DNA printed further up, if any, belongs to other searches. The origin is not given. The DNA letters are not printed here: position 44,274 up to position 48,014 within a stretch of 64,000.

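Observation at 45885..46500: Isoleucyl-tRNA synthetase carries an embedded histidine-phosphatase (phosphoglycerate-mutase-like) domain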

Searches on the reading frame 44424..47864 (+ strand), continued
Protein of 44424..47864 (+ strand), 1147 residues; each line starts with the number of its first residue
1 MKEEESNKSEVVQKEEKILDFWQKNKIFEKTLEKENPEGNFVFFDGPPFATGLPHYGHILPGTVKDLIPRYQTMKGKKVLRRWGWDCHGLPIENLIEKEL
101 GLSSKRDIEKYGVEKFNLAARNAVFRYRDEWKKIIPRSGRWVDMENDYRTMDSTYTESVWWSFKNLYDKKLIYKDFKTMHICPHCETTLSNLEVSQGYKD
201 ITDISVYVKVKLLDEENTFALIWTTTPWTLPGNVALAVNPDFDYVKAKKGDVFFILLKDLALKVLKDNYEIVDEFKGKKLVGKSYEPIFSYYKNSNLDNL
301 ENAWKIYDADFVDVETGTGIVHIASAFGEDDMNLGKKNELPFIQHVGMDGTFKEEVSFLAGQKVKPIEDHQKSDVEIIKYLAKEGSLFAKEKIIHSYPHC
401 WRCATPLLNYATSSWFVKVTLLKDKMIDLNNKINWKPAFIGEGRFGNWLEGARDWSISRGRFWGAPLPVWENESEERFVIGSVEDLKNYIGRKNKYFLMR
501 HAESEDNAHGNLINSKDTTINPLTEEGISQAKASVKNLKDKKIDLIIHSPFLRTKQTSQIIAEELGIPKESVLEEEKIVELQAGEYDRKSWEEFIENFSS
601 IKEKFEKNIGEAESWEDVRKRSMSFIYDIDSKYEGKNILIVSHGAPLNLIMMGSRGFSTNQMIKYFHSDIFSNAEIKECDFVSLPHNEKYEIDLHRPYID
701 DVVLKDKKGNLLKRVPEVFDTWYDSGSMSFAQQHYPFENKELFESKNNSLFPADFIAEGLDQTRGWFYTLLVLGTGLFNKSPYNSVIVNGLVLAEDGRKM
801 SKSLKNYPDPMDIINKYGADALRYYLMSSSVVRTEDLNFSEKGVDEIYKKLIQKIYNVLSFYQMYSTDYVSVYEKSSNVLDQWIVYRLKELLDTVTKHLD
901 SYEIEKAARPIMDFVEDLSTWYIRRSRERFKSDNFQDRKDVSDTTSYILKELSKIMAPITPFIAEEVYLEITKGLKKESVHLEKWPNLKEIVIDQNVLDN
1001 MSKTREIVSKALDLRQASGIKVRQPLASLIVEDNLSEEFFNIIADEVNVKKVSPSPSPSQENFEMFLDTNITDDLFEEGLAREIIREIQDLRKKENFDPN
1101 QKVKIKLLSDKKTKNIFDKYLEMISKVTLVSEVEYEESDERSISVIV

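Call 12: search_solved_structures(query=window:44424-47864:+, max_evalue=1e-20, show_alignments=2)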
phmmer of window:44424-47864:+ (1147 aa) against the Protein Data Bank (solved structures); distinct sequences matched with E-value up to 1e-20: 31.
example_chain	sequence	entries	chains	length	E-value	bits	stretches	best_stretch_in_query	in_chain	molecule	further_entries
8c8v_A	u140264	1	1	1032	1.6e-232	778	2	10-488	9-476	Isoleucine--tRNA ligase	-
8c8u_A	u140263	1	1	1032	1.7e-232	777.9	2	10-488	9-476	Isoleucine--tRNA ligase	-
8c9d_A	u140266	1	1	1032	4.9e-231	773.1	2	10-488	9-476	Isoleucine--tRNA ligase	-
8c8w_A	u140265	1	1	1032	2.5e-229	767.5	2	10-488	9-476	Isoleucine--tRNA ligase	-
8wnd_A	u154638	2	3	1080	7.7e-217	726.1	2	11-494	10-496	isoleucine--tRNA ligase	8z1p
9w01_B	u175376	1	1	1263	3.5e-214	717.3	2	13-493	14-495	Isoleucine--tRNA ligase, cytoplasmic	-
9wqs_A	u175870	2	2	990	2.7e-212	711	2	11-494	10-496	Isoleucine--tRNA ligase, cytoplasmic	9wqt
7d5c_A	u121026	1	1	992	2.7e-212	711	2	11-494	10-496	Isoleucine--tRNA ligase, cytoplasmic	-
1ile_A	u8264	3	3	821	1.9e-209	701.6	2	13-487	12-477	ISOLEUCYL-TRNA SYNTHETASE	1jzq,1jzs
6ldk_A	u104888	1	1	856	3.4e-208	697.5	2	13-493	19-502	Isoleucine--tRNA ligase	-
8c9e_A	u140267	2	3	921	3.8e-90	306.5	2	10-489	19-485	Isoleucine--tRNA ligase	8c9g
1ffy_A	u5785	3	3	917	4.2e-90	306.4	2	12-477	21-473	ISOLEUCYL-TRNA SYNTHETASE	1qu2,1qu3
8c9f_A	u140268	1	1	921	1.1e-87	298.3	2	10-489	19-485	Isoleucine--tRNA ligase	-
8wnf_A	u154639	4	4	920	9.5e-73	248.9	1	11-471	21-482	Isoleucine--tRNA ligase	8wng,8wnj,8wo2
8wni_A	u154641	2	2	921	9.5e-73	248.9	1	11-471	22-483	Isoleucine--tRNA ligase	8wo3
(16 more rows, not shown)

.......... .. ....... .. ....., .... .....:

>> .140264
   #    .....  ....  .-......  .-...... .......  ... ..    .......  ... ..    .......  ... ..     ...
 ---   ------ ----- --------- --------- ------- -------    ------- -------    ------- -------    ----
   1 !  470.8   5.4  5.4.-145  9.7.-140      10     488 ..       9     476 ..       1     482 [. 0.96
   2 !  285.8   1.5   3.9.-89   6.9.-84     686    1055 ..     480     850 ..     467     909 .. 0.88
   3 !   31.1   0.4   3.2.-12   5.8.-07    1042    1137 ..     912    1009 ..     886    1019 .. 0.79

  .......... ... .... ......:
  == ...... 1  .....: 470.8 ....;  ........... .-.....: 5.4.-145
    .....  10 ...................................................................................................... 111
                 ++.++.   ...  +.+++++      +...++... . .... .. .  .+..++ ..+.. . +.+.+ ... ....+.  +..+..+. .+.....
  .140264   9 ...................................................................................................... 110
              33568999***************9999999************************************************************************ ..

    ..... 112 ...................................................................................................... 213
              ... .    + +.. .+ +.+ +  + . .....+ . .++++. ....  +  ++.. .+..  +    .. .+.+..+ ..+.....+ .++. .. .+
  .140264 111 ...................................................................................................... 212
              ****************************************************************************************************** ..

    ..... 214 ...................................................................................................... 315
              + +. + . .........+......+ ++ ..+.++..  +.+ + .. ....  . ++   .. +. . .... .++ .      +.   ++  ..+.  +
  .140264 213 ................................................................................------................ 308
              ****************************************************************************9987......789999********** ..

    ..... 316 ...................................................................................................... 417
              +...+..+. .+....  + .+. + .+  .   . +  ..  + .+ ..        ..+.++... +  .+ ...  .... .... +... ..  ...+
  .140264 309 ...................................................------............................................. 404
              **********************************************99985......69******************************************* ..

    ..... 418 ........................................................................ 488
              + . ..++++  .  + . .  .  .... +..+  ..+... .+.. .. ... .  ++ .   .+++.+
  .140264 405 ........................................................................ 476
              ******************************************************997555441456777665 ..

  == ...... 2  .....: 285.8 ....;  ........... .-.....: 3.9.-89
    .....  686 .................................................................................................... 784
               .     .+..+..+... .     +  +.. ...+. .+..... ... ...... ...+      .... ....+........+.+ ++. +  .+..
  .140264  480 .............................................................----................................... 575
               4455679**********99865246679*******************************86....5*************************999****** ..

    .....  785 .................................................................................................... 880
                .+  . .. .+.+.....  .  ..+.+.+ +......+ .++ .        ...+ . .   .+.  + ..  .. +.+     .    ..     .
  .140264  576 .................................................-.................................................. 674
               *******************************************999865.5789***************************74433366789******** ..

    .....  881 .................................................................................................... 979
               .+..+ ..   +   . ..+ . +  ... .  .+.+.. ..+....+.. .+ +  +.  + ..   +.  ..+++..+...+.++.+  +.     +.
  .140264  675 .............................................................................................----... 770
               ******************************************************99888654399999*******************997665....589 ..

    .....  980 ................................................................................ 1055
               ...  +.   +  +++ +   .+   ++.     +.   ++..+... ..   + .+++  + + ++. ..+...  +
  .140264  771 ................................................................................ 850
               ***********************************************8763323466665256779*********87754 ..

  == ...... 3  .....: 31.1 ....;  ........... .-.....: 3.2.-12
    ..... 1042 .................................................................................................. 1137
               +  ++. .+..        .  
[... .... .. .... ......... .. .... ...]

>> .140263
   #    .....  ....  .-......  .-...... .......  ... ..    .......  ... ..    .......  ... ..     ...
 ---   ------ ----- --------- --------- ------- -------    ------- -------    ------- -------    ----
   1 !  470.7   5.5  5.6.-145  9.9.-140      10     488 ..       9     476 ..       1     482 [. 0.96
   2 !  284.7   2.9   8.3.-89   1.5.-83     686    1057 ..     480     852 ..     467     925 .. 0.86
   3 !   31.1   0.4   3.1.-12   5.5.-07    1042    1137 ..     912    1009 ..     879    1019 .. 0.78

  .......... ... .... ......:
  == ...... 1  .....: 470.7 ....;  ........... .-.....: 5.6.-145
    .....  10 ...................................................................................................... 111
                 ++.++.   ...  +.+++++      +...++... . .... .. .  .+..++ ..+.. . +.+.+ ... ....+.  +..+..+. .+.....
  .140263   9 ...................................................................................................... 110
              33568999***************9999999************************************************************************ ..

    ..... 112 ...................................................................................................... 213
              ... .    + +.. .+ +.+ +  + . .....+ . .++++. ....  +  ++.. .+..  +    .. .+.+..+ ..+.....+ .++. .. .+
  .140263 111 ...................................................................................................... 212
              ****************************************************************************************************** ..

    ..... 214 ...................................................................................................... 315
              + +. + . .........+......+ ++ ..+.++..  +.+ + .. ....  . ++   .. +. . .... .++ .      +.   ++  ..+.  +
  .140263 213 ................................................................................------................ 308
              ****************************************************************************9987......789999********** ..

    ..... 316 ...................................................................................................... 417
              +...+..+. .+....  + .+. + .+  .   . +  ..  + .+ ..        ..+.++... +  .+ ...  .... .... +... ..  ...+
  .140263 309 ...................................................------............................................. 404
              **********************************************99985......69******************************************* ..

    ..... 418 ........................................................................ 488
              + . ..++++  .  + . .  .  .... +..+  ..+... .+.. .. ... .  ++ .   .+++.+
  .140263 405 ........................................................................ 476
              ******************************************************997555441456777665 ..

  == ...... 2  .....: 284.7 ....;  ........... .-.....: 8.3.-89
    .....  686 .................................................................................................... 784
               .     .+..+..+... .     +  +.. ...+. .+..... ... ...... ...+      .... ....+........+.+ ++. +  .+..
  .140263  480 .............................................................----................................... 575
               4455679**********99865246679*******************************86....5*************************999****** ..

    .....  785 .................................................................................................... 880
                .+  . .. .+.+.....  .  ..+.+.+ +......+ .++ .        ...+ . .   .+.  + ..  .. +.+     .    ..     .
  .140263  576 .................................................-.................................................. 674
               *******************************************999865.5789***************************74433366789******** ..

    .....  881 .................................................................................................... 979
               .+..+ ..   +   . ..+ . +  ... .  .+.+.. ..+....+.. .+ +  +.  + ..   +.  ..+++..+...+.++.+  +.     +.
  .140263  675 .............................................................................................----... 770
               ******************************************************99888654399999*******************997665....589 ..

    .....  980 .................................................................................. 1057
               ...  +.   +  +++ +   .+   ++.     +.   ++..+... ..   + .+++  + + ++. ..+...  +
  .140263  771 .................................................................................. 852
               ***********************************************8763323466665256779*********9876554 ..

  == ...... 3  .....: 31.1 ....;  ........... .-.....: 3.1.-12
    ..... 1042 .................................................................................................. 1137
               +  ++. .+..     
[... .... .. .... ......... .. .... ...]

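Call 55: predict_structure(alignment_id=A2)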
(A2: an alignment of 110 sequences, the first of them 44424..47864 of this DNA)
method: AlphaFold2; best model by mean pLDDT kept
length: 1147 residues; sequences in the alignment: 110
mean_pLDDT: 90.9   pTM: 0.84
mean pLDDT of the five models: 90.9, 90.7, 90.2, 89.2, 88.5
residues with pLDDT >= 90: 785; 70-90: 342; 50-70: 17; < 50: 3
segments of 3 or more residues with pLDDT < 50: 1-3
pLDDT, mean of each block of 10 residues (from residue 1): 62 95 94 91 83 87 94 95 85 84 82 90 90 91 90 94 97 88 80 81 93 95 93 95 96 95 92 96 94 86 95 88 91 92 89 92 90 94 94 89 87 90 97 94 92 85 87 92 94 95 94 92 97 94 97 97 94 96 93 92 92 95 96 96 96 91 87 95 92 90 92 87 91 94 91 92 85 96 95 87 80 95 97 92 97 97 87 89 97 98 96 96 92 90 96 98 97 91 94 94 93 91 89 90 91 76 79 88 85 81 86 85 84 81 74
secondary structure, 60 per line:
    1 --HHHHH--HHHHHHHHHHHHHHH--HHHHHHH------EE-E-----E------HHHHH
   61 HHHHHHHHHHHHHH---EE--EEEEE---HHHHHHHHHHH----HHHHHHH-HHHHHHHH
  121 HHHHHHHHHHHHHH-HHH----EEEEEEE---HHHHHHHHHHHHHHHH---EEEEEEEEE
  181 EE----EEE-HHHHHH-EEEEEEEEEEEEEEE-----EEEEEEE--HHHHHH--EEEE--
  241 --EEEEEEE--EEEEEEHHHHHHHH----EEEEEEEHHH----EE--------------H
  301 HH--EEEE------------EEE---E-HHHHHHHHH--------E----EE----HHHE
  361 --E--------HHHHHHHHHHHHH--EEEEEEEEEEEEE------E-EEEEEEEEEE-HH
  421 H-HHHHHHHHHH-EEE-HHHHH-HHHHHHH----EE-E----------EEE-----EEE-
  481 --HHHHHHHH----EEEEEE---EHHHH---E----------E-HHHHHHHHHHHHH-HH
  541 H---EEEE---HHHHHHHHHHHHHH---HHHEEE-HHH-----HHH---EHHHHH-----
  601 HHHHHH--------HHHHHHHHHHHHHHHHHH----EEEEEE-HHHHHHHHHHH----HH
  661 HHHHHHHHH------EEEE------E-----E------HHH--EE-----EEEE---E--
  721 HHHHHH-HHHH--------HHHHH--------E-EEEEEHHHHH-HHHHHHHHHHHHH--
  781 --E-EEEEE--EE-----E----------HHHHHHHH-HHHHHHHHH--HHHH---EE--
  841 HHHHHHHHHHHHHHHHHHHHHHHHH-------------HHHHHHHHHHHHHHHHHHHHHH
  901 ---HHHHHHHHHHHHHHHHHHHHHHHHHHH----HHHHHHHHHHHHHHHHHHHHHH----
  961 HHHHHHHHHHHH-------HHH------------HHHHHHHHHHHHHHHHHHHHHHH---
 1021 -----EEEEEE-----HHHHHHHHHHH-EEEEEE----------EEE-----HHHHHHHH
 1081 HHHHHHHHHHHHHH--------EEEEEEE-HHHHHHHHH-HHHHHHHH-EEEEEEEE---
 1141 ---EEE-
elements in order (helices of 4 or more, strands of 3 or more residues): H3-7 H10-24 H27-33 H56-74 E82-86 H90-100 H105-111 H113-134 E143-149 H153-168 E172-182 E187-189 H191-196 E198-212 E218-224 H227-232 E235-238 E243-249 E252-257 H258-265 E270-276 E305-308 E321-323 H329-337 H372-384 E387-399 E408-417 H423-432 E434-436 H438-442 H444-450 E469-471 E477-479 H483-490 E495-500 H505-508 H525-537 E545-548 H552-565 E572-574 H591-595 H601-606 H615-632 E637-642 H644-654 H659-669 E676-679 E711-714 H721-726 H728-731 H740-744 E755-759 H760-764 H766-778 E785-789 H810-817 H819-827 H830-833 H841-865 H879-900 H904-930 H935-956 H961-972 H995-1017 E1026-1031 H1037-1047 E1049-1054 E1065-1067 H1073-1094 E1103-1109 H1111-1119 H1121-1128 E1130-1137 E1144-1146
